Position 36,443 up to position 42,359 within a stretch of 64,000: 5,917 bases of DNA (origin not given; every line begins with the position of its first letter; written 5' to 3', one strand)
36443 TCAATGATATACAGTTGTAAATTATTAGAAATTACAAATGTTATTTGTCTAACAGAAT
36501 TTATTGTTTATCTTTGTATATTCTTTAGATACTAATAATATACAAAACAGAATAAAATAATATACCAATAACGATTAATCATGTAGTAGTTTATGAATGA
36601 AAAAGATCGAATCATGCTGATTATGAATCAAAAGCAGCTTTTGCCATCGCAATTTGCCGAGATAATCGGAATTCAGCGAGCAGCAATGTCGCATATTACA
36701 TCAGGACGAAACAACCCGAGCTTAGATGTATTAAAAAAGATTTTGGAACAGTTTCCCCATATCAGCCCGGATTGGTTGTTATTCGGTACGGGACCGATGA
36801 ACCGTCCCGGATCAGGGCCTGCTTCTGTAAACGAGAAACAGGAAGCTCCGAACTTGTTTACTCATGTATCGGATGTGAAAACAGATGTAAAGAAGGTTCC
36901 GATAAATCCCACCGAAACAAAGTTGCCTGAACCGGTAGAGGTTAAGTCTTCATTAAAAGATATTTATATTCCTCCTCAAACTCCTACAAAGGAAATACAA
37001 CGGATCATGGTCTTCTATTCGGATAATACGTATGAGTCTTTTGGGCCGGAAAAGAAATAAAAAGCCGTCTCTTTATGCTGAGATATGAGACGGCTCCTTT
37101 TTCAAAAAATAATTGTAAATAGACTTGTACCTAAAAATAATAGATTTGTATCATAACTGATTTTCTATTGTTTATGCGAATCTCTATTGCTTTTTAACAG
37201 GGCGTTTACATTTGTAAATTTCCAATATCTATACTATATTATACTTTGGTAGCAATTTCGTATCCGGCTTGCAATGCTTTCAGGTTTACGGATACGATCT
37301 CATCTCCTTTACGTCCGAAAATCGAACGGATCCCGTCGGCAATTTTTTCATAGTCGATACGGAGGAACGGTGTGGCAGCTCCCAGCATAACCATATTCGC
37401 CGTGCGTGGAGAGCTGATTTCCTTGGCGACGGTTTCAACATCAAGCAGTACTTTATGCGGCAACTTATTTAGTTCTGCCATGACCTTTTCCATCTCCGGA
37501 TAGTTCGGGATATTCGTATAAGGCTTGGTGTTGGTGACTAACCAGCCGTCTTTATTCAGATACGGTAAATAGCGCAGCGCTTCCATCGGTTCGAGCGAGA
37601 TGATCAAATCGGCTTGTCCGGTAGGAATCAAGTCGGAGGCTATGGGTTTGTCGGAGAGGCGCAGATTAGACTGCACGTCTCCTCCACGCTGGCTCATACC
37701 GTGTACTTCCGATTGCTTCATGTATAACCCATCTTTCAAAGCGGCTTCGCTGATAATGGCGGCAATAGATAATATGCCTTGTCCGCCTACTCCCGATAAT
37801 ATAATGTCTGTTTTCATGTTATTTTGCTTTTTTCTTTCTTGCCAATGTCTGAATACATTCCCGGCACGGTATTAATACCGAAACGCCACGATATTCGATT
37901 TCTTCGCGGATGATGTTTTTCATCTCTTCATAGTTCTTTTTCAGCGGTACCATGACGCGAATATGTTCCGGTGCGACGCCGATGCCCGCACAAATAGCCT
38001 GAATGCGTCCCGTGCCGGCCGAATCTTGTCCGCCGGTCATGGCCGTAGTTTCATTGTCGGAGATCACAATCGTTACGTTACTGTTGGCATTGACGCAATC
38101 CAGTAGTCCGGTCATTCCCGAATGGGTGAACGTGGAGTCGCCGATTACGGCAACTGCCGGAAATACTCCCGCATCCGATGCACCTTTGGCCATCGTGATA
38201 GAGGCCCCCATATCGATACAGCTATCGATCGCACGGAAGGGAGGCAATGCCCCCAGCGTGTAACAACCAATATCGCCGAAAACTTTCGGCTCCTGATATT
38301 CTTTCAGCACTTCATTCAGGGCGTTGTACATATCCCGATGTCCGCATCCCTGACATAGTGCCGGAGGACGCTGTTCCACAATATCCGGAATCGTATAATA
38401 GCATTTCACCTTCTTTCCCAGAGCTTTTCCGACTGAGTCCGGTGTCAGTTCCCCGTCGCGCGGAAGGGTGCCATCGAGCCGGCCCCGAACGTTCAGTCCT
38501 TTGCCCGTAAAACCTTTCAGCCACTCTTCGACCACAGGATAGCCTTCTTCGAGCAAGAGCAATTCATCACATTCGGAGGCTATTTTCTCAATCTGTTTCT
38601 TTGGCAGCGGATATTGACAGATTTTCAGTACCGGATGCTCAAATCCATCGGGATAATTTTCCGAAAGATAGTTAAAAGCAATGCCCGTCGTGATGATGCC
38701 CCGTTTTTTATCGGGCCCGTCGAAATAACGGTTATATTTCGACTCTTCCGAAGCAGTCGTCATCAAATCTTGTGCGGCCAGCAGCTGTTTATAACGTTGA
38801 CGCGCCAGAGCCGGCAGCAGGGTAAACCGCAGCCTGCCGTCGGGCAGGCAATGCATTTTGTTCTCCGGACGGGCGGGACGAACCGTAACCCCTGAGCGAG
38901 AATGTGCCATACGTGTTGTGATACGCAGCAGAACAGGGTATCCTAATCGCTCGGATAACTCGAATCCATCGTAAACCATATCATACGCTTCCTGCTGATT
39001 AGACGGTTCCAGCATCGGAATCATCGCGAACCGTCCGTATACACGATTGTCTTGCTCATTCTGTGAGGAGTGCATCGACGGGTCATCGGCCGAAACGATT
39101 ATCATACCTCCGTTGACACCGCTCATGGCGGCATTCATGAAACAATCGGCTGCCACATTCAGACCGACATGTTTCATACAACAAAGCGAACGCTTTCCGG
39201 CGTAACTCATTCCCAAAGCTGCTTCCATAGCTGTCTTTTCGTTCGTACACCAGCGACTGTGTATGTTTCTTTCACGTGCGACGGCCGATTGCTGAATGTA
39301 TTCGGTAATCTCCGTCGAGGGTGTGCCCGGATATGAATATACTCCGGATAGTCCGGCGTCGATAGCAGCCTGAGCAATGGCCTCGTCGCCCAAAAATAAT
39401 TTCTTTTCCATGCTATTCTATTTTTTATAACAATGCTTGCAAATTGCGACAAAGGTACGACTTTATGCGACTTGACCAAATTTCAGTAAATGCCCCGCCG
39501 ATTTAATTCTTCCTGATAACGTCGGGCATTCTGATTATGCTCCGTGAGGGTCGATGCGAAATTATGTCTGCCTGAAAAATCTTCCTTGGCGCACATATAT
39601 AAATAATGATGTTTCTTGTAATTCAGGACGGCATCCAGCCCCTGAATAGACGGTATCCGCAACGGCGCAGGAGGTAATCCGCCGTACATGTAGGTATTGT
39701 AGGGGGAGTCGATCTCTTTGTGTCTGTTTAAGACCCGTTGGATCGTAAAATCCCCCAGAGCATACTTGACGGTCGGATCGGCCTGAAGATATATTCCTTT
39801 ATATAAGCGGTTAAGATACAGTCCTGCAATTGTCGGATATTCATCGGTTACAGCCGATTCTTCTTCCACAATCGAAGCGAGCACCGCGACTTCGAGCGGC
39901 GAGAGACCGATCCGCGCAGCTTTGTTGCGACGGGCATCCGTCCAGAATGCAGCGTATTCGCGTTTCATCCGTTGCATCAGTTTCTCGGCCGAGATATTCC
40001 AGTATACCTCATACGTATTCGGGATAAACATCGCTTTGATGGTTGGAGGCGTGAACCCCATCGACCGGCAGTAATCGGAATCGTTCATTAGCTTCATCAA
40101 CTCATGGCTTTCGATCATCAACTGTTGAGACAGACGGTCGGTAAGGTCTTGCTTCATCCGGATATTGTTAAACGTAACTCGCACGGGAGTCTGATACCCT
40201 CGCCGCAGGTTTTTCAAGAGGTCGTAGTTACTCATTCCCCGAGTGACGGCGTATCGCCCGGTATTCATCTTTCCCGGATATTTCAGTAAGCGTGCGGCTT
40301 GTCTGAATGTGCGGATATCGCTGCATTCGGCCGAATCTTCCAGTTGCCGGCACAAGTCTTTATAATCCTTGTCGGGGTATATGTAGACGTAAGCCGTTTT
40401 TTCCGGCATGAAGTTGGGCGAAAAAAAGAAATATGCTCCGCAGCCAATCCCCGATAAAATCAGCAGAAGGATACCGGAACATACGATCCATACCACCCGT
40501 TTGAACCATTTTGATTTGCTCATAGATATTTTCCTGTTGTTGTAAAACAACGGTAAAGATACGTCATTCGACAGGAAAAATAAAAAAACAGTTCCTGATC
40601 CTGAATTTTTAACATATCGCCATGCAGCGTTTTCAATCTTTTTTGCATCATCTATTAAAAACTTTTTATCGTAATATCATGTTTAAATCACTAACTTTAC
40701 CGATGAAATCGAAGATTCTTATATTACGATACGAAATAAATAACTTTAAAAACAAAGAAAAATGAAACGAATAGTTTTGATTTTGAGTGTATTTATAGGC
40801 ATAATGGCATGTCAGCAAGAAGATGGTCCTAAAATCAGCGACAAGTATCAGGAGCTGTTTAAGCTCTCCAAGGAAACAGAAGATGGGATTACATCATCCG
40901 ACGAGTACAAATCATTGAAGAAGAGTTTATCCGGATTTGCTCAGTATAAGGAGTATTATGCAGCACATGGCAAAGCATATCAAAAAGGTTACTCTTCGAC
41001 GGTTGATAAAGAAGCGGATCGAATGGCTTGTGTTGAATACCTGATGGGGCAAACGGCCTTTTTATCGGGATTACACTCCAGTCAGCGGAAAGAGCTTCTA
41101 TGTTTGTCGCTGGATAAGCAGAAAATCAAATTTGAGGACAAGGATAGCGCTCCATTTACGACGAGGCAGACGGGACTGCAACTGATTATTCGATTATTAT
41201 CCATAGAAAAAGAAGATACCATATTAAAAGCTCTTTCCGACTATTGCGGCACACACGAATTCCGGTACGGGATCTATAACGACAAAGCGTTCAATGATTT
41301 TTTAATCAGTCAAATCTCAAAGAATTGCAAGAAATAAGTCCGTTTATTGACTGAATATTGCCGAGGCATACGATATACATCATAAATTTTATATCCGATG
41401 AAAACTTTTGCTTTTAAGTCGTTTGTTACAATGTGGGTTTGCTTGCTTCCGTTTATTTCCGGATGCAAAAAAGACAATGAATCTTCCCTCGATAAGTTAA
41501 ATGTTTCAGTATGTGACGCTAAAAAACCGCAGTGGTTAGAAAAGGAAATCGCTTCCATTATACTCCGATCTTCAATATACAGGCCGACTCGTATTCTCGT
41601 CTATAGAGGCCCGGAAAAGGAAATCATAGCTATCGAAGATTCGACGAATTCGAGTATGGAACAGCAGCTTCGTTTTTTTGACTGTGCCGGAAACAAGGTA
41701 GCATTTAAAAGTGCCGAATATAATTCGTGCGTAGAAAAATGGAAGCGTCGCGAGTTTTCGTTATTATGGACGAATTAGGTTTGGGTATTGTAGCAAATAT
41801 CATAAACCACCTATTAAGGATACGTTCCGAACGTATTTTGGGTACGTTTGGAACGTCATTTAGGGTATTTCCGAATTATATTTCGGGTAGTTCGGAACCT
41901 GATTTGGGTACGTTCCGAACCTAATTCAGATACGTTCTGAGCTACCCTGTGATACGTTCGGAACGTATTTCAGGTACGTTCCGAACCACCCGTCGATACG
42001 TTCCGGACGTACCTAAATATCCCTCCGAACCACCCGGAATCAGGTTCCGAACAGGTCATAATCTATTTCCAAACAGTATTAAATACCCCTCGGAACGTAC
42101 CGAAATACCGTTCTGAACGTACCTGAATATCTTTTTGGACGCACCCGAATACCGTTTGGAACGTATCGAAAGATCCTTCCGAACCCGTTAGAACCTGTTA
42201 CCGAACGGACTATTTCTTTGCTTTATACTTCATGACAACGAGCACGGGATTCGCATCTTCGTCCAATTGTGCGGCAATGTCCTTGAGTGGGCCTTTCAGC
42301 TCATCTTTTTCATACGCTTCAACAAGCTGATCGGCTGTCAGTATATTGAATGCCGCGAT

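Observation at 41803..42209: Array B: a second 19-unit copy of the same 22-bp array, again filling a convergent gap from stop to stop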

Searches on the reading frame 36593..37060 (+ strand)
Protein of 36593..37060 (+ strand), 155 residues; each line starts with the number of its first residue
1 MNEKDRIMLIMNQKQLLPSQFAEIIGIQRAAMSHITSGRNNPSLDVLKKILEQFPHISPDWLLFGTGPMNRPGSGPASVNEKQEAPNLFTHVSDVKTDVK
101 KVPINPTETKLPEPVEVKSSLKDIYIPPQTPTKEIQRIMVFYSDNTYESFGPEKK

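Call 11: search_protein_families(library=pfam, proteins=[window:36593-37060:+], max_evalue=0.01)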
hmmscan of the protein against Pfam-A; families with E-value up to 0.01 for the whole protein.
window:36593-37060:+ (155 aa): 2 families
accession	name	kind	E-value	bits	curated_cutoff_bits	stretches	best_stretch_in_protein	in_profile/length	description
PF01381.28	HTH_3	-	1e-07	32.3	23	1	13-62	7-55/55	Helix-turn-helix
PF13443.12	HTH_26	-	0.0012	19.5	22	1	10-51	5-47/63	Cro/C1-type HTH DNA-binding domain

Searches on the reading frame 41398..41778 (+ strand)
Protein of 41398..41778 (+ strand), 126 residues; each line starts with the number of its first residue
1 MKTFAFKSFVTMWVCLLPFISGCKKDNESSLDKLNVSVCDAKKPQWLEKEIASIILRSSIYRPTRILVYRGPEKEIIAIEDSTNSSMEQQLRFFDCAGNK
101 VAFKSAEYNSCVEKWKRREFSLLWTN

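Call 11: search_protein_families(library=pfam, proteins=[window:41398-41778:+], max_evalue=0.01)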
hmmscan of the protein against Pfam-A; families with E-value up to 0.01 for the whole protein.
window:41398-41778:+ (126 aa): 0 families
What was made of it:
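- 41398..41778 (+): Small predicted lipoprotein gene (126 aa) that bounds the array on the left. Call 11: no Pfam hit.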

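Call 35: find_encoding_contigs(protein=window:41398-41775:+, flank=6000, max_places=10)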
Protein window:41398-41775:+ (126 aa): 15 contigs read that carry it; 10 places shown.
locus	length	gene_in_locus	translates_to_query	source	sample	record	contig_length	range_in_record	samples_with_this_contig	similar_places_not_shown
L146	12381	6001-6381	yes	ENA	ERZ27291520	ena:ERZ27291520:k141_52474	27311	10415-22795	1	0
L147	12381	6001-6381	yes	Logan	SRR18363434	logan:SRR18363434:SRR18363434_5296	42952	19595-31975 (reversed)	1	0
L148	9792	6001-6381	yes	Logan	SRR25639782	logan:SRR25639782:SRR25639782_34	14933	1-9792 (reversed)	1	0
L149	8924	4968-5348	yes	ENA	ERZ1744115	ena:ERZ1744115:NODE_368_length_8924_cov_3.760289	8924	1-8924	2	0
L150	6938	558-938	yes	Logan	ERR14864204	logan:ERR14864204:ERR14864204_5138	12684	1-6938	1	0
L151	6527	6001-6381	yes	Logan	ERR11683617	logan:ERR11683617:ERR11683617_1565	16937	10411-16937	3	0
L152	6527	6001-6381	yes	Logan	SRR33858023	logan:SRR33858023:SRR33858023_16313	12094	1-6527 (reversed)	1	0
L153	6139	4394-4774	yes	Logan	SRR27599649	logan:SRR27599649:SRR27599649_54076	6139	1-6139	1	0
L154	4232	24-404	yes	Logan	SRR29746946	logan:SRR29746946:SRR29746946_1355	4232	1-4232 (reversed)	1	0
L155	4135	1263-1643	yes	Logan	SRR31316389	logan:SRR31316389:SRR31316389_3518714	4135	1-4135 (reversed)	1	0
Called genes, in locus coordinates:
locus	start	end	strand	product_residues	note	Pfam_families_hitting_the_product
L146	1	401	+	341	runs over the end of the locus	PF06144:DNA_pol3_delta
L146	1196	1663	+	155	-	PF01381:HTH_3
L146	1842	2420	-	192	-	PF01558:POR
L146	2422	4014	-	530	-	PF01855:POR_N, PF02776:TPP_enzyme_N (faint), PF02775:TPP_enzyme_C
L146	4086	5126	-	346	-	PF02618:YceG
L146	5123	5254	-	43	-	-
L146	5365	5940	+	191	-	-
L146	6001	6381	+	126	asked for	-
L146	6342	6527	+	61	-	-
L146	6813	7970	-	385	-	PF17170:DUF5128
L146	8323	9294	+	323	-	PF02881:SRP54_N, PF13604:AAA_30 (weak), PF00448:SRP54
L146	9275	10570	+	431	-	PF00919:UPF0004, PF04055:Radical_SAM, PF18693:TRAM_2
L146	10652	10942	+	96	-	PF00216:Bac_DNA_binding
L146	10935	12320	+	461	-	PF00216:Bac_DNA_binding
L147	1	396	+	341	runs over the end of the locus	PF06144:DNA_pol3_delta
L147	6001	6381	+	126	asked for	-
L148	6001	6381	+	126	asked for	-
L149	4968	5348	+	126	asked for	-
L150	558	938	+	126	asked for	-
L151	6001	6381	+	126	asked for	-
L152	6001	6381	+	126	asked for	-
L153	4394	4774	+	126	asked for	-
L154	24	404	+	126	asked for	-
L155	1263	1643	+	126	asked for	-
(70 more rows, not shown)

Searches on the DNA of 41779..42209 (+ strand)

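Call 71: search_dna_similar(query=window:41779-42209:+, collection=plasmids, mode=distant, max_rows=15)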
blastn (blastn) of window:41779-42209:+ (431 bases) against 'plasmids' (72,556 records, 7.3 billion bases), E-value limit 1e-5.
No match.

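Call 72: search_dna_similar(query=window:41779-42209:+, collection=phages, mode=distant, max_rows=15)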
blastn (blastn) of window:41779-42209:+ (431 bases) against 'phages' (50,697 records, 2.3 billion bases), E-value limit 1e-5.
No match.
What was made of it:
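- On Plasmid iterons / partition-site arrays: Calls 71 and 72: no plasmid or phage match.
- Closest known: Plasmid iterons and partition-site arrays. Different: They have no similarity to any plasmid or phage record (calls 71, 72).
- There are no plasmid or phage homologues (calls 71, 72).
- Tried and rejected: No blastn match in either collection (calls 71, 72).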
